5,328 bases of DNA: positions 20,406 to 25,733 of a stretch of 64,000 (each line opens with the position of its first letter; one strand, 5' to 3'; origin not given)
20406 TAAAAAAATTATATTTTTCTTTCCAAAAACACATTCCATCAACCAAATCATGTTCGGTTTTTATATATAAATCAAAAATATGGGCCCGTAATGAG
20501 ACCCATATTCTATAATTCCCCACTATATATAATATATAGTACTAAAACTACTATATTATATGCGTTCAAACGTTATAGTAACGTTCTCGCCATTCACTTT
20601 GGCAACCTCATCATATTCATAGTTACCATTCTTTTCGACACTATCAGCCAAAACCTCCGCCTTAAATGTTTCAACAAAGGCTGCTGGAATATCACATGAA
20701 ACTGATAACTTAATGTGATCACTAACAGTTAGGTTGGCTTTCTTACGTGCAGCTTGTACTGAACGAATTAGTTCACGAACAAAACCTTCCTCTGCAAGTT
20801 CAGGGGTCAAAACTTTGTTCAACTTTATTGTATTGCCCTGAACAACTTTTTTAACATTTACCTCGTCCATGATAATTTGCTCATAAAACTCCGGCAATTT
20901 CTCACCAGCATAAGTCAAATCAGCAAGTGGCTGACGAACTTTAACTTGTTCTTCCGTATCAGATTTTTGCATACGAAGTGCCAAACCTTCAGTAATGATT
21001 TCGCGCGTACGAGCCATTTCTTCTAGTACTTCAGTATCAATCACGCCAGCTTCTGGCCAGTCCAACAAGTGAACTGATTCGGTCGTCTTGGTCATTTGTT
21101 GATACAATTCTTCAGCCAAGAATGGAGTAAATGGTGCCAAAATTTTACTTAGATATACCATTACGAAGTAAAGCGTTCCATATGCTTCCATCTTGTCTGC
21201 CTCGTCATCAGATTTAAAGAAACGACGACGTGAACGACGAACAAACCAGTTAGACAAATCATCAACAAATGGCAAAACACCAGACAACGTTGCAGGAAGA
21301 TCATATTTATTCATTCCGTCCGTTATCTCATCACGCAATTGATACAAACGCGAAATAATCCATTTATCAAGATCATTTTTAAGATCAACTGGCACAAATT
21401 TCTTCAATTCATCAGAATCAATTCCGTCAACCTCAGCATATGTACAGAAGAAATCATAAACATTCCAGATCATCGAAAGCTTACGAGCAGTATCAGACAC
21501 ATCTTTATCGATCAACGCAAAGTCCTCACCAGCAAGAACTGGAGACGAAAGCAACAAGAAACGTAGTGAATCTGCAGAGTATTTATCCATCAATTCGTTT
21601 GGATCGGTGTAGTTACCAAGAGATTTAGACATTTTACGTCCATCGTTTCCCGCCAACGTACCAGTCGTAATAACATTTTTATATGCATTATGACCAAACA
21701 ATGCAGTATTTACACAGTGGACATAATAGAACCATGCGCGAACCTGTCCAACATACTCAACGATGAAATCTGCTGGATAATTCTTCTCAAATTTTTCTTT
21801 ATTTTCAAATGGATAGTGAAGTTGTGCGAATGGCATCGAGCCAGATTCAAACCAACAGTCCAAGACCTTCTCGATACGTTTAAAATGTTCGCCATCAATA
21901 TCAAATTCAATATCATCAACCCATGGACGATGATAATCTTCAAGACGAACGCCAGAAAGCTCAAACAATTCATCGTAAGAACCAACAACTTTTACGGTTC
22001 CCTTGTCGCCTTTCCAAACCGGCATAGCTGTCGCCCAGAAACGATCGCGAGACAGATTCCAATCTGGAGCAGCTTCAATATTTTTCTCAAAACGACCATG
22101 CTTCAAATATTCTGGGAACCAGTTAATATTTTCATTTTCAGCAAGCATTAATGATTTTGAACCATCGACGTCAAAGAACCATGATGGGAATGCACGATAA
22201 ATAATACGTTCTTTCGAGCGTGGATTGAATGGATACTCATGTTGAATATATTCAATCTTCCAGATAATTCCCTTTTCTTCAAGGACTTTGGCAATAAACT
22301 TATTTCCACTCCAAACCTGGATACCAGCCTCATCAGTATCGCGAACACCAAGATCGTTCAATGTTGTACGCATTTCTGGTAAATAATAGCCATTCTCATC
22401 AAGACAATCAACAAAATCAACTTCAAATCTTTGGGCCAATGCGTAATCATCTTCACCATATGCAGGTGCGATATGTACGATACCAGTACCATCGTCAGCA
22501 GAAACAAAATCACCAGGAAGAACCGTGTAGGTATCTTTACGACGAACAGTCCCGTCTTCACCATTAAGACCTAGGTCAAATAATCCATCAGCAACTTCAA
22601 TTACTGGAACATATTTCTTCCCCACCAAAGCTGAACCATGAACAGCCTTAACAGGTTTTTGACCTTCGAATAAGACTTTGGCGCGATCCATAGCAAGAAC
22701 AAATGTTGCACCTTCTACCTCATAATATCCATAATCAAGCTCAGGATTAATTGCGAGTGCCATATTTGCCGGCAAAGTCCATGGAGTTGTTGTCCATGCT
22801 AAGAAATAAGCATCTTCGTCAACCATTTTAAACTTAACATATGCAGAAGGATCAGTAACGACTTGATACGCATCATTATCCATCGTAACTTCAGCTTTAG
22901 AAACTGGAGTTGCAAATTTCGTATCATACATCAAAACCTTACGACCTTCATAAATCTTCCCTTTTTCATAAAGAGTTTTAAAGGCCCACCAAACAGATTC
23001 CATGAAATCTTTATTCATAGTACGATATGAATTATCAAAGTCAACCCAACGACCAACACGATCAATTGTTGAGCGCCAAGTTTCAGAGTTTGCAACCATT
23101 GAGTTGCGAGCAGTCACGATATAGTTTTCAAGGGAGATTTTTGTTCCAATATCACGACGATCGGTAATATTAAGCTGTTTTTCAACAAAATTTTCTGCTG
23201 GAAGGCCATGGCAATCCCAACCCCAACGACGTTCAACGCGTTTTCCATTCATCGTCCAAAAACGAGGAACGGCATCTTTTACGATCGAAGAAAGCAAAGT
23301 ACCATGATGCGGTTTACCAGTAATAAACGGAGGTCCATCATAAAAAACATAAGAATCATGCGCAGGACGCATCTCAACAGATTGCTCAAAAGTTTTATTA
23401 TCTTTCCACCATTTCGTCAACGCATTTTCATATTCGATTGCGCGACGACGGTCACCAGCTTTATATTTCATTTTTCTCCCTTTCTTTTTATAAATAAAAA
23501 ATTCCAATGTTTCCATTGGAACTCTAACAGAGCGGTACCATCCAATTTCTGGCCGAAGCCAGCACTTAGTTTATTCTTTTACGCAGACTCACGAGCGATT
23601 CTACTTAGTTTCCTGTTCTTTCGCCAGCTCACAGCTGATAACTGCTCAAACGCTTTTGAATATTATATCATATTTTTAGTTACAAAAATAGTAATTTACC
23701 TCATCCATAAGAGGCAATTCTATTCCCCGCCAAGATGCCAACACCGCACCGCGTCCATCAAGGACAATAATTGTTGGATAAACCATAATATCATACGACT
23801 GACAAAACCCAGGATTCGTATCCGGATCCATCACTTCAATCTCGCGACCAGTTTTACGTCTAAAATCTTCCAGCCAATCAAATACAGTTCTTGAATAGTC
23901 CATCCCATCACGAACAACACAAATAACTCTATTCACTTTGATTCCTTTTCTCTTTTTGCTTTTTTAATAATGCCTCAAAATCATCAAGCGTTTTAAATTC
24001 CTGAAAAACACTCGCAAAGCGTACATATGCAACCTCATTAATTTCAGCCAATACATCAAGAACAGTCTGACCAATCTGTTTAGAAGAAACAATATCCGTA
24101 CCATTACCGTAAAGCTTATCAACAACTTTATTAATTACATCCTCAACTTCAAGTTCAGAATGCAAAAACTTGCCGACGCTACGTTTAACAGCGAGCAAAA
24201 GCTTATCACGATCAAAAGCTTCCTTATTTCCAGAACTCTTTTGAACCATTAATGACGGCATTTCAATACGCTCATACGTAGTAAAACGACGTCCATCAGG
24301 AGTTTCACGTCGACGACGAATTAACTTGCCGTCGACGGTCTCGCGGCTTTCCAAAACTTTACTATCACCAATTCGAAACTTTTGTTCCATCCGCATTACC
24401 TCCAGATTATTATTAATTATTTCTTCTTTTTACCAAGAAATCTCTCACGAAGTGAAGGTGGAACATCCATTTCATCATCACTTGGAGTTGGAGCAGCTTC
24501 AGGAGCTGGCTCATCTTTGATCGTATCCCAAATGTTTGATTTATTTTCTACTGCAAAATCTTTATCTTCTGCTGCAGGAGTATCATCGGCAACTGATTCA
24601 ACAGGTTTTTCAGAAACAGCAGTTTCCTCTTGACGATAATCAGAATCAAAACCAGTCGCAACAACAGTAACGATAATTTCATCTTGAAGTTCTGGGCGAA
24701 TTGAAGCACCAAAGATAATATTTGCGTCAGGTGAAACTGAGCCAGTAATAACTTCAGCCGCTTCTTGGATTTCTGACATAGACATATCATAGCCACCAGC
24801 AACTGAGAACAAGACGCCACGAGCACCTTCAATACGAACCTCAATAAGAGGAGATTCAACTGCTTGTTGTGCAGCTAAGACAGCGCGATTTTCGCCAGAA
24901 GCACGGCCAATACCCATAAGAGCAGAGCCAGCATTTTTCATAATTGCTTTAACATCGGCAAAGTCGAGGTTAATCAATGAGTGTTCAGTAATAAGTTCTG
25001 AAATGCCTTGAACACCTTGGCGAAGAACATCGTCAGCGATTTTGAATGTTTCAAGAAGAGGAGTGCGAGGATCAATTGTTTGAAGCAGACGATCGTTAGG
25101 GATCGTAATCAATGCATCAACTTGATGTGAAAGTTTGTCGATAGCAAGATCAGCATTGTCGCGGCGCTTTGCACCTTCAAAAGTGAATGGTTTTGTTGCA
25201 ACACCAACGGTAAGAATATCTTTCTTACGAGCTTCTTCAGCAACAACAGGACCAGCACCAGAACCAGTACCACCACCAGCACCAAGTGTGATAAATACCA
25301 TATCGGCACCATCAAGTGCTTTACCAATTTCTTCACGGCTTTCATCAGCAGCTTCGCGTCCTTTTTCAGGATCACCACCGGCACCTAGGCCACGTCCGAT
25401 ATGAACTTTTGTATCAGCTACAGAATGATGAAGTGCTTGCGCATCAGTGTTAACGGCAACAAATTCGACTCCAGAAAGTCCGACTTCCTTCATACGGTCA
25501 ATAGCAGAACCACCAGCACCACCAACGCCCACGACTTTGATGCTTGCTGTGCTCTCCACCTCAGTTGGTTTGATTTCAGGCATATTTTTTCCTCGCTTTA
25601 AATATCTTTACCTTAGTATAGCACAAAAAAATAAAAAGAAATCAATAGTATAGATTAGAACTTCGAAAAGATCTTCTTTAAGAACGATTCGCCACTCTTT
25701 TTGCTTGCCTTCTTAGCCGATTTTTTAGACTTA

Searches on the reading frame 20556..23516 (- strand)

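Call 10: search_protein_families(library=pfam, proteins=[window:20556-23516:-], max_evalue=0.001)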
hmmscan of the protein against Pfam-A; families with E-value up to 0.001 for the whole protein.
window:20556-23516:- (986 aa): 5 families
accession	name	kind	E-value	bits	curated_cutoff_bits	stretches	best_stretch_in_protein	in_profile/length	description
PF00133.28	tRNA-synt_1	-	5.4e-117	391.5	22.7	1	34-663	3-410/414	tRNA synthetases class I (I, L, M and V)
PF08264.19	Anticodon_1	-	6.2e-27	94.7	25.1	1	717-851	1-136/148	Anticodon-binding domain of tRNA ligase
PF19302.4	DUF5915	-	4.8e-16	59.3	27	1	896-985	101-194/195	Domain of unknown function (DUF5915)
PF09334.17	tRNA-synt_1g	-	5.7e-13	48.8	20.1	2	554-667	247-365/391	tRNA synthetases class I (M)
PF01406.26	tRNA-synt_1e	-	0.00018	21.4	27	1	602-657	228-282/301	tRNA synthetases class I (C) catalytic domain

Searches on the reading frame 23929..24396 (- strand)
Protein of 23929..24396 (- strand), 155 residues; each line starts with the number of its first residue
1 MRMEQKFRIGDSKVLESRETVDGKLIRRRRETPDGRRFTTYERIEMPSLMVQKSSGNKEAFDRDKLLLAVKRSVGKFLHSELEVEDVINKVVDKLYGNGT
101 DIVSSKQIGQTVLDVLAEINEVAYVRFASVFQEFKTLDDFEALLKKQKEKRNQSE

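Call 10: search_protein_families(library=pfam, proteins=[window:23929-24396:-], max_evalue=0.001)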
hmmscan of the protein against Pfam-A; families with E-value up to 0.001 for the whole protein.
window:23929-24396:- (155 aa): 2 families
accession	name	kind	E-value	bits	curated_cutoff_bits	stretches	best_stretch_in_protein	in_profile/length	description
PF03477.21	ATP-cone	-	3.7e-15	56.7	25.8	1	50-135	2-86/88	ATP cone domain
PF22811.2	Zn_ribbon_NrdR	-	5.7e-09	36.2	27.2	1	11-42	10-42/42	Transcriptional repressor NrdR-like, N-terminal domain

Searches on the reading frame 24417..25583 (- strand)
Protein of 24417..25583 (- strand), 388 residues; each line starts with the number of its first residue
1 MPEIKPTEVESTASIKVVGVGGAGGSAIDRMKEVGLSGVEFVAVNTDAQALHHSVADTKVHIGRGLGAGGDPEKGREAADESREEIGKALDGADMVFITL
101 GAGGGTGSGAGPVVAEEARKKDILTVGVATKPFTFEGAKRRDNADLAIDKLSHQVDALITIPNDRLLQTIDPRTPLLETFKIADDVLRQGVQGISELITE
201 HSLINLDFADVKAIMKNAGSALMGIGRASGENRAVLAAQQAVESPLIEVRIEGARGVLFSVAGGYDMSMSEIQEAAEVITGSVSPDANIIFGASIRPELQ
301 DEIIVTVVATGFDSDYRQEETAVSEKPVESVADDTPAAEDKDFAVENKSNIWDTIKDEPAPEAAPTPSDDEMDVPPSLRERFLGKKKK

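Call 10: search_protein_families(library=pfam, proteins=[window:24417-25583:-], max_evalue=0.001)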
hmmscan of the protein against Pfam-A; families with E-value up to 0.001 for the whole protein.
window:24417-25583:- (388 aa): 2 families
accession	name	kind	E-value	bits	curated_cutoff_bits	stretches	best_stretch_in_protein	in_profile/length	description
PF00091.31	Tubulin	-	3.1e-45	155.3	33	1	14-170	1-189/190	Tubulin/FtsZ family, GTPase domain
PF12327.13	FtsZ_C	-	1.5e-33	115.4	27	1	219-313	1-95/95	FtsZ family, C-terminal domain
